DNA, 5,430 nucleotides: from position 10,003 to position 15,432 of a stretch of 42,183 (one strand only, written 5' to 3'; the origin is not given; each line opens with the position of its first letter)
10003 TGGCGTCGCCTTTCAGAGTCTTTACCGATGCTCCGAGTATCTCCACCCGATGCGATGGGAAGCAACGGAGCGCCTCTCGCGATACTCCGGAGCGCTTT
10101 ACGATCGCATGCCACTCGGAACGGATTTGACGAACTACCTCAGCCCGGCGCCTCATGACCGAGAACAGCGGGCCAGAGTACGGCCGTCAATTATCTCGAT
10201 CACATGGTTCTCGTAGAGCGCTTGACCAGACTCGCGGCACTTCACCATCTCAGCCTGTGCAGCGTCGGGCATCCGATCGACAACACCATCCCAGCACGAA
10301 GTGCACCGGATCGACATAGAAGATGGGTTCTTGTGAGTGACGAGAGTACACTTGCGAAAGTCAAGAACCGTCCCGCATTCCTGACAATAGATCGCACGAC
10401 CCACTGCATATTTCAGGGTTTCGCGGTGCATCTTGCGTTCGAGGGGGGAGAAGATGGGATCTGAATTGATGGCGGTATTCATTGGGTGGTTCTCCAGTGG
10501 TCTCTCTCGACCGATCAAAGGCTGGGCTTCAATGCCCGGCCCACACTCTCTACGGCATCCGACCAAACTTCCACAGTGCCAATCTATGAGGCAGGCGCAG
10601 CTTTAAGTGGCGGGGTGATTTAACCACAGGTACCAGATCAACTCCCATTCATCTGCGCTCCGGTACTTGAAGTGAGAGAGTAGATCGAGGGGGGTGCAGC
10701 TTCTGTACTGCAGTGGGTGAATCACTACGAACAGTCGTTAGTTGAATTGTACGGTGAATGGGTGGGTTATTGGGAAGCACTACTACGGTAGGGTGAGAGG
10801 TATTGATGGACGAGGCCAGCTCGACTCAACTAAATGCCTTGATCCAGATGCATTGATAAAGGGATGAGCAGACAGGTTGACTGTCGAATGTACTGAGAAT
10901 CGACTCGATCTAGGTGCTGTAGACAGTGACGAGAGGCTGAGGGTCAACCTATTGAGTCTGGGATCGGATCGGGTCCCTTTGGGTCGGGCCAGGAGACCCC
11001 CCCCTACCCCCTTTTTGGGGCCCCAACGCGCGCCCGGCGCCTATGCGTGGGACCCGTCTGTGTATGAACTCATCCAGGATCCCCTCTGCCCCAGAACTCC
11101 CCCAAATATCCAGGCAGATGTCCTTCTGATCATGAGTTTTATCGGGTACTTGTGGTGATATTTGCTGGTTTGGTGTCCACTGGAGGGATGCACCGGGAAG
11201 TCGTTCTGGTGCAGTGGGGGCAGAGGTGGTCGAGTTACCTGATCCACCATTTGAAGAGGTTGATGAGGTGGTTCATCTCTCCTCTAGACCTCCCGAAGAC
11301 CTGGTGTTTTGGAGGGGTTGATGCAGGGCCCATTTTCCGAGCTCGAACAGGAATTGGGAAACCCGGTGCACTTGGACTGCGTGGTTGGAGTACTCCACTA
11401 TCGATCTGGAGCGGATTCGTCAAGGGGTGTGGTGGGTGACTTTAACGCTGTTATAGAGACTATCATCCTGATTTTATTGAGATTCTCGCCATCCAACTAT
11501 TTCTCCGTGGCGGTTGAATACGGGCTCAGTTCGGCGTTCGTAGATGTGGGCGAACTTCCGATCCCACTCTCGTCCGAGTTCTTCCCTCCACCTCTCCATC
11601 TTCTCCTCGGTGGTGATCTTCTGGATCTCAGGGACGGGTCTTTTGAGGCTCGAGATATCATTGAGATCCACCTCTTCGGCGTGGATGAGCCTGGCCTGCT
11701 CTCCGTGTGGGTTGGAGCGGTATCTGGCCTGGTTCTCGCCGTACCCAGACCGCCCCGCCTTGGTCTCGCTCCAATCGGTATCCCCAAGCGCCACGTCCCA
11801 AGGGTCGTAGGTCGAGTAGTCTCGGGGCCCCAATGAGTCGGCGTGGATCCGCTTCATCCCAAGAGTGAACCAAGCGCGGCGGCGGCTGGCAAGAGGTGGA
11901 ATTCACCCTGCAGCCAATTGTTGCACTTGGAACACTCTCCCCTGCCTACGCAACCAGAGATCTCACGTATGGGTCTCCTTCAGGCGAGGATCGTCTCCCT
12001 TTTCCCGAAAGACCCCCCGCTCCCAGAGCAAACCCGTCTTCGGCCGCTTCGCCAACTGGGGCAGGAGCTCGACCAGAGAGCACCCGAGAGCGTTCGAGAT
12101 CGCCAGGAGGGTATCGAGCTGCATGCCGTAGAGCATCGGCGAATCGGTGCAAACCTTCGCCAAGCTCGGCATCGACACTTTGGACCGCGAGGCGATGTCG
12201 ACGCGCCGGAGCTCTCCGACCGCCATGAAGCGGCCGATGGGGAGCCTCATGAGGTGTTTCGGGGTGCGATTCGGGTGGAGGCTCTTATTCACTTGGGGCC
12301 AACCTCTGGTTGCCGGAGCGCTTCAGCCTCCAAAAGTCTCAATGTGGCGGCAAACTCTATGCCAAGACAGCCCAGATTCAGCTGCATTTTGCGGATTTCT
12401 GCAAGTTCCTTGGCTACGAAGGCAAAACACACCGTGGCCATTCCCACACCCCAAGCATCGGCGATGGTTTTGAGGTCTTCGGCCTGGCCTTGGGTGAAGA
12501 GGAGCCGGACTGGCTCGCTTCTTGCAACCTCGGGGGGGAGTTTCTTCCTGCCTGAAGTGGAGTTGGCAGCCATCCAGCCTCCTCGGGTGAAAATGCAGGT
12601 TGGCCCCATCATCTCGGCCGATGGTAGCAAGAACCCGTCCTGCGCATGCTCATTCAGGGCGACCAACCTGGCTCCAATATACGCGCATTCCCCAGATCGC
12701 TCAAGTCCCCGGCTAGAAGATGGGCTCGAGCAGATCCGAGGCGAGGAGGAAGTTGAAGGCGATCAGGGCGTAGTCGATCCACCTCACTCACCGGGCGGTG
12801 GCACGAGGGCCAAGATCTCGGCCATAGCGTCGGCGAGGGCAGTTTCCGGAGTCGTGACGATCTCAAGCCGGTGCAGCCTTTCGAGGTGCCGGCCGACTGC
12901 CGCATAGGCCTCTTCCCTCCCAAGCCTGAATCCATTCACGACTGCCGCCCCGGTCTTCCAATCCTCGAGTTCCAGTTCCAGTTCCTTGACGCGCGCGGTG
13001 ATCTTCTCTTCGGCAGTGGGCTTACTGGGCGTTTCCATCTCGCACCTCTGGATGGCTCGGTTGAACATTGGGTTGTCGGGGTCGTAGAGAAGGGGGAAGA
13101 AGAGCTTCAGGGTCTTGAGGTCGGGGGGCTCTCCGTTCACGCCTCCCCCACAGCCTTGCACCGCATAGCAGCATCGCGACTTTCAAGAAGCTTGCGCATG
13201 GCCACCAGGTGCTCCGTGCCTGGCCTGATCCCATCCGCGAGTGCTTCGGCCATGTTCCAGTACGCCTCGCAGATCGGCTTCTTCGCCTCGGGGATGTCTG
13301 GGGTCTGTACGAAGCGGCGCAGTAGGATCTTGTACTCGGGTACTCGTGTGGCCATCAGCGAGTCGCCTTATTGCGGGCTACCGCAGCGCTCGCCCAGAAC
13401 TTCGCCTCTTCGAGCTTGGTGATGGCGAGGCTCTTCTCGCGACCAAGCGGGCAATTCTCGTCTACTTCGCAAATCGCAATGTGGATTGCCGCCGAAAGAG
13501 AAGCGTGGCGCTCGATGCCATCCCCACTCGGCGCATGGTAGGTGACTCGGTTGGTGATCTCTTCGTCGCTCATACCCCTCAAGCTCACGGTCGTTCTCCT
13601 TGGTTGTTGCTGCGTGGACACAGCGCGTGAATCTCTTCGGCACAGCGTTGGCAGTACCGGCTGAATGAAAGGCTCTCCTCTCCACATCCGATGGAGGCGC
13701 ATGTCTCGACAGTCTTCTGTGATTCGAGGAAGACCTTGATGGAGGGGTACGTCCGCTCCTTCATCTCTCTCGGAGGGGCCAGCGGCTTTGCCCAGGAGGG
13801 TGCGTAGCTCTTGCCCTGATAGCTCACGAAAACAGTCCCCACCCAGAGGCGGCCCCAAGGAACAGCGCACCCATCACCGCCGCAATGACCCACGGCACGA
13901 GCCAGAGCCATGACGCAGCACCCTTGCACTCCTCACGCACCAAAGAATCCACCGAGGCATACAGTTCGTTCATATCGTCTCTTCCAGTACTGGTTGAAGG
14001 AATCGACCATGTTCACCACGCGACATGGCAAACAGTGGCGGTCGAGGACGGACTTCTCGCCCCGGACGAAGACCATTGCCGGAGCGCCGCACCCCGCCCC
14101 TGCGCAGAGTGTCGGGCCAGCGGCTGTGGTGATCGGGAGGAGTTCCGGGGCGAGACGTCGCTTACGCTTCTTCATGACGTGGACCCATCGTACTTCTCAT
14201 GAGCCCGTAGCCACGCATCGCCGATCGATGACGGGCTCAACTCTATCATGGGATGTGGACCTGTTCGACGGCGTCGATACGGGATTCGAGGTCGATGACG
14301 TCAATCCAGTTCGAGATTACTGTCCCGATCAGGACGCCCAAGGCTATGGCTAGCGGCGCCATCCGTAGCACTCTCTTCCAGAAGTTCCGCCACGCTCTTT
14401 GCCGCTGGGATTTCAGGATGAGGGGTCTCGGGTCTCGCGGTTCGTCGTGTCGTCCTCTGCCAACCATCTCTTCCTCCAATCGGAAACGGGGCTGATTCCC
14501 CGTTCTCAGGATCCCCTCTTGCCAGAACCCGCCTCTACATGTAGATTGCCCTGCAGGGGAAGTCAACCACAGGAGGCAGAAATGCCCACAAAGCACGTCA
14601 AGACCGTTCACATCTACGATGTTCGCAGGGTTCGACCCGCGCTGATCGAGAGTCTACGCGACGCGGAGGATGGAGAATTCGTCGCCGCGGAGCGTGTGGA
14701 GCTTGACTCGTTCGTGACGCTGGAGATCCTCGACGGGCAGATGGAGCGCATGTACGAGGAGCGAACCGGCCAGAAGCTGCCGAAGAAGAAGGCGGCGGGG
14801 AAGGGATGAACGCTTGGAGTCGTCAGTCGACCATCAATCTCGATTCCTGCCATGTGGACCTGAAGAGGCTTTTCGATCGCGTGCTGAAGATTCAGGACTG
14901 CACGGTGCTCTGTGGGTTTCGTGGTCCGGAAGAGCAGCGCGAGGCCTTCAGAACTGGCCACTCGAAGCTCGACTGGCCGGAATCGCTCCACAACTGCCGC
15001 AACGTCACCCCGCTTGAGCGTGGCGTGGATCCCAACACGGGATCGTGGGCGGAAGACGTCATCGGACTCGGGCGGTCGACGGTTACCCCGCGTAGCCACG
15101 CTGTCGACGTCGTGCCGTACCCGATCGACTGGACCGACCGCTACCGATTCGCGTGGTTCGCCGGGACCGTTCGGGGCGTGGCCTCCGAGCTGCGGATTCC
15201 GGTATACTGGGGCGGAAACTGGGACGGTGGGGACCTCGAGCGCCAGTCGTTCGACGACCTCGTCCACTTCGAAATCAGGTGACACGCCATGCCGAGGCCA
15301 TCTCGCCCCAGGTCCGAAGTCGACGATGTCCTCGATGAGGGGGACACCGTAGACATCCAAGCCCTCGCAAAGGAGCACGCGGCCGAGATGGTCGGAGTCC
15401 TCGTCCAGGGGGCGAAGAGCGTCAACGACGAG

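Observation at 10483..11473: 991-bp ORF-free, AT-shifted gap inside an otherwise gap-free early operon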

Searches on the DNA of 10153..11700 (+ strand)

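Call 6: search_rna_families(source=window, start=10300, end=11700, threshold=evalue, max_evalue=10, show_alignments=3)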
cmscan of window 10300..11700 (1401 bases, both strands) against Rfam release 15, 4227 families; matches with E-value up to 10: 4.
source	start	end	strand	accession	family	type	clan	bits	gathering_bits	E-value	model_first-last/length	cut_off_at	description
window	11257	11302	+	RF02478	GlsR10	Gene; snRNA; snoRNA; CD-box;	-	21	75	0.16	1-68/68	no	Small nucleolar RNA GlsR10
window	10425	10497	+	RF02207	WT1-AS_5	Gene; lncRNA;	-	15.1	80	1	1-79/79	no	WT1 antisense RNA conserved region 5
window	10480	10549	+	RF02651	SorY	Gene; sRNA;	-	14.5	111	6.2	1-83/83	no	Singlet oxygen resistance RNA Y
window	11125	11170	+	RF01136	sR28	Gene; snRNA; snoRNA; CD-box;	-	11.6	39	4.6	1-55/55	no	Small nucleolar RNA sR28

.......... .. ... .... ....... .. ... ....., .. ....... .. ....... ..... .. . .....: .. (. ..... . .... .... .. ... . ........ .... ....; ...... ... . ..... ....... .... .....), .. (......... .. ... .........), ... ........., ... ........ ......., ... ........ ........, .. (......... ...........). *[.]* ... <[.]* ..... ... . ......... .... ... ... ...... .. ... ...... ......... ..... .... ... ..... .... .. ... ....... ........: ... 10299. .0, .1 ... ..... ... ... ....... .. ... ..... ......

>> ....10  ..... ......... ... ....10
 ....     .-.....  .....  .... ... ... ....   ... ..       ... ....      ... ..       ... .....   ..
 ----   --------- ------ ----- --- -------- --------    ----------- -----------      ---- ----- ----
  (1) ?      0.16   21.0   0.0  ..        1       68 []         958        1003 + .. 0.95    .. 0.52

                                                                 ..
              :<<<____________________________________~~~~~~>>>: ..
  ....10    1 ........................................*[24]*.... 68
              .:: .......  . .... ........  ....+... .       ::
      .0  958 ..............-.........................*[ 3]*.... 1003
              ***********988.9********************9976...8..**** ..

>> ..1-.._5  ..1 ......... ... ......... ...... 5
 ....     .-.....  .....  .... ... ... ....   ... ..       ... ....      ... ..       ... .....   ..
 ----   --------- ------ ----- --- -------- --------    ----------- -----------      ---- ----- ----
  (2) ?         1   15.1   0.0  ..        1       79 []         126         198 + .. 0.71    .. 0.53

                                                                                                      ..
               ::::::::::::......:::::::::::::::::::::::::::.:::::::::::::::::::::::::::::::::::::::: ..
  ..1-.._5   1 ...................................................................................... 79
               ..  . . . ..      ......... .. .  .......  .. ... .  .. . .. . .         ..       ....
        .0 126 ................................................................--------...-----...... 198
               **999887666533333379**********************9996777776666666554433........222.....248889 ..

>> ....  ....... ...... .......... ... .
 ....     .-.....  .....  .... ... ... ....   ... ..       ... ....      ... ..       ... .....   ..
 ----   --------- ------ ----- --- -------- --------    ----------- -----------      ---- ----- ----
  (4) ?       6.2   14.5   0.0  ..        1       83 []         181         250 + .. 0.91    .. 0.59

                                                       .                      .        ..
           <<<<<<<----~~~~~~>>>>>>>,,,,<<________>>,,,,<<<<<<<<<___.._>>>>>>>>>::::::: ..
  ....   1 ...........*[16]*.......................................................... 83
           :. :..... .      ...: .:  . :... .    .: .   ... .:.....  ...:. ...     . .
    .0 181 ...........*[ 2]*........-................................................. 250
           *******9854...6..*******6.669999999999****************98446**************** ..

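Call 33: search_dna_similar(query=window:10483-11473:+, collection=plasmids, mode=distant, max_evalue=0.01)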
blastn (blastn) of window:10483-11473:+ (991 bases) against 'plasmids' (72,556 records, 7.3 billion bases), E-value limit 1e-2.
No match.

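Call 95: search_rna_families(sources=[L020, L016, L208, L210, L282, L284], threshold=gathering)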
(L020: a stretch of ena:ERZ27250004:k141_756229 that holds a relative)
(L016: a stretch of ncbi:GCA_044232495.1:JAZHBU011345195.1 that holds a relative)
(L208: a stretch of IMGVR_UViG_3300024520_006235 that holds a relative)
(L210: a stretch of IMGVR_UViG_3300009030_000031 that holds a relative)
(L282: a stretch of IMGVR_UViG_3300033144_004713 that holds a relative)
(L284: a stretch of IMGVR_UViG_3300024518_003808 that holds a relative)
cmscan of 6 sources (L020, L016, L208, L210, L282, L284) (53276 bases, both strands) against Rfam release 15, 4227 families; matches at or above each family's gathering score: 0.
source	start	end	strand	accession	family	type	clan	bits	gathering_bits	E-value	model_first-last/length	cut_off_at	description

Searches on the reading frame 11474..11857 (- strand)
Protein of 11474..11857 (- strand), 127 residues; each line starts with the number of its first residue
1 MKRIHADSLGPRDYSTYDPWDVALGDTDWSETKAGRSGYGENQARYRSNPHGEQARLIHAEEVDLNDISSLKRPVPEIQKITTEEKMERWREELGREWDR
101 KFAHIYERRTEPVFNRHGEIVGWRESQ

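Call 11: find_related_loci(query=window:11474-11857:-, collection=viral_contigs, flank=6000)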
Query window:11474-11857:- (127 aa) in viral_contigs; peptide patterns used: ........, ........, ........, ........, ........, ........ (x = any residue, [..] = any of these).
7 stretches matched a pattern; 1 encode a relative of the query (tblastn E <= 1e-3); 1 distinct loci.
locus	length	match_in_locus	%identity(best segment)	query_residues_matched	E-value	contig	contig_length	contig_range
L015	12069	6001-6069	65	68-90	1e-5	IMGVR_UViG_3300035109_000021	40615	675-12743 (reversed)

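Call 12: search_protein_families(library=pfam, proteins=[window:11474-11857:-], max_evalue=0.01)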
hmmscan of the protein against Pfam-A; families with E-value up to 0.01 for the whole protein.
window:11474-11857:- (127 aa): 0 families

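Call 15: search_protein_families(library=phrogs, proteins=[window:11474-11857:-], max_evalue=1)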
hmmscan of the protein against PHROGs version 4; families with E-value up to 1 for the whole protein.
window:11474-11857:- (127 aa): 2 families
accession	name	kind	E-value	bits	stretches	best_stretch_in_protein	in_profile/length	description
phrog_17852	-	unknown function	0.079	13.3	1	72-109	122-156/213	-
phrog_14124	-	unknown function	0.23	12.4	0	55-94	8-45/62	-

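Call 18: find_encoding_contigs(protein=window:11474-11857:-, flank=10000, max_places=10)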
Protein window:11474-11857:- (127 aa): no gene with exactly this product is on record in the collection.

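Call 30: find_homologous_proteins(query=window:11474-11857:-, max_evalue=0.001)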
Query window:11474-11857:-: no candidate shares three 5-residue words with the query. No homologue found.

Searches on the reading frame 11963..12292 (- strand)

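Call 12: search_protein_families(library=pfam, proteins=[window:11963-12292:-], max_evalue=0.01)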
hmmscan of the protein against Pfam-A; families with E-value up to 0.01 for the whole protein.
window:11963-12292:- (109 aa): 1 family
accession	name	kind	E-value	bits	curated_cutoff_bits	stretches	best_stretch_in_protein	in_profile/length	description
PF13443.12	HTH_26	-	0.00018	22.2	22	1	29-77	12-58/63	Cro/C1-type HTH DNA-binding domain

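Call 101: search_protein_families(library=phrogs, proteins=[window:11963-12292:-], max_evalue=0.001)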
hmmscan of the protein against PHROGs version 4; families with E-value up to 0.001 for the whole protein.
window:11963-12292:- (109 aa): 0 families

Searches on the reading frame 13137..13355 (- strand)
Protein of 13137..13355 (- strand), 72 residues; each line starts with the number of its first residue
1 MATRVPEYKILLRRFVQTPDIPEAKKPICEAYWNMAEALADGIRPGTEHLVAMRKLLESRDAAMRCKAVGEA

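Call 107: search_protein_families(library=phrogs, proteins=[window:13137-13355:-], max_evalue=0.001)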
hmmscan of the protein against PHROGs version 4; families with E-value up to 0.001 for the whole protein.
window:13137-13355:- (72 aa): 2 families
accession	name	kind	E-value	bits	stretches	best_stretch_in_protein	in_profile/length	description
phrog_5120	-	unknown function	8.5e-07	30.1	1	2-66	5-68/79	-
phrog_1761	-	unknown function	0.0002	22.5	1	26-67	100-137/148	-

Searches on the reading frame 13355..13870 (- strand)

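Call 12: search_protein_families(library=pfam, proteins=[window:13355-13870:-], max_evalue=0.01)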
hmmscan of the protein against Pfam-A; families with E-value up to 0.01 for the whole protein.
window:13355-13870:- (171 aa): 1 family
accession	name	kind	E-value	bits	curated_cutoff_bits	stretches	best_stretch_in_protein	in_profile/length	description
PF24729.2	Acb2_Tad1_hairpin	-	4.4e-14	52.8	27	1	110-166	1-58/58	Acb2/Tad1, hairpin domain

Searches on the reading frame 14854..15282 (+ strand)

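Call 107: search_protein_families(library=phrogs, proteins=[window:14854-15282:+], max_evalue=0.001)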
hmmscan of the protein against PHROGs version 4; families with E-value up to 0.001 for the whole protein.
window:14854-15282:+ (142 aa): 1 family
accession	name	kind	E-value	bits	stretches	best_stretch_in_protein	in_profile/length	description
phrog_465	-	lysis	1.6e-22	81.2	1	2-141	59-165/292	endolysin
